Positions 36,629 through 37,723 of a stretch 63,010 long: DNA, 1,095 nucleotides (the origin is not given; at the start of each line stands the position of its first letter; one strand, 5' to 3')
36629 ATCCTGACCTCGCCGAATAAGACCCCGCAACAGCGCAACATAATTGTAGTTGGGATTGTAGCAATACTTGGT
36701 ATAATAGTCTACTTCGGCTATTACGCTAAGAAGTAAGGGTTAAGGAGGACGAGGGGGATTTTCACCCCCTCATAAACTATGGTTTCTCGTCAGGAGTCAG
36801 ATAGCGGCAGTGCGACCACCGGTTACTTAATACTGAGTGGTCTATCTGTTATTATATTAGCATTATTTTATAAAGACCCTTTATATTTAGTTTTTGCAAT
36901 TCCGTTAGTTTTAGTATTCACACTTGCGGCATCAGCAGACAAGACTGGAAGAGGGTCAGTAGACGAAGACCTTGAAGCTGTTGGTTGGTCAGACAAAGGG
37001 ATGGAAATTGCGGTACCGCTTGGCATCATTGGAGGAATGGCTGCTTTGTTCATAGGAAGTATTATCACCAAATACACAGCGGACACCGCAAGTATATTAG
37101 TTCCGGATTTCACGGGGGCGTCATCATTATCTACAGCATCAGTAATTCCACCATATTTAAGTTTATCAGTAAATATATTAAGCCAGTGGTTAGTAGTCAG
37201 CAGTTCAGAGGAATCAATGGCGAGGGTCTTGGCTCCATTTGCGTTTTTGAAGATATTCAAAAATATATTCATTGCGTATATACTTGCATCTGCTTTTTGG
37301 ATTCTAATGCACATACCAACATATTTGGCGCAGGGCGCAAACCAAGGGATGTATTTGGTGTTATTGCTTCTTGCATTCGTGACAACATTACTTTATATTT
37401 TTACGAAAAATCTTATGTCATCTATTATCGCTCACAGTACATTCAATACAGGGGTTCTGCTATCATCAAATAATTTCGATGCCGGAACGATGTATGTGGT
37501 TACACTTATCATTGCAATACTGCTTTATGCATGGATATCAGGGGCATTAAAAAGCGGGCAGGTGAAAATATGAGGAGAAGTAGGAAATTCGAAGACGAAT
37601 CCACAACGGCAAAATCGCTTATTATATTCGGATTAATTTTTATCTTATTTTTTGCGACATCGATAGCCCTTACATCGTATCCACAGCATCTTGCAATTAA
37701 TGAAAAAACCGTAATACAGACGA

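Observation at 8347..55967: Eight near-identical copies of a ~33-nt promoter-like cassette marking the head of gene strings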

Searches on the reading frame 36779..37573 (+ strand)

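Call 59: search_protein_families(library=pfam, proteins=[window:36779-37573:+], max_evalue=0.01)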
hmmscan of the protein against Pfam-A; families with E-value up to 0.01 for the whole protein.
window:36779-37573:+ (264 aa): 2 families
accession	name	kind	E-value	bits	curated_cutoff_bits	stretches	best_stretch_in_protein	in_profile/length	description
PF02517.21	Rce1-like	-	3.9e-09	37.1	22.4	1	130-224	5-92/93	Type II CAAX prenyl endopeptidase Rce1-like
PF05101.18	VirB3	-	0.0041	17.8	23.9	1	15-55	21-61/84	Type IV secretory pathway, VirB3-like protein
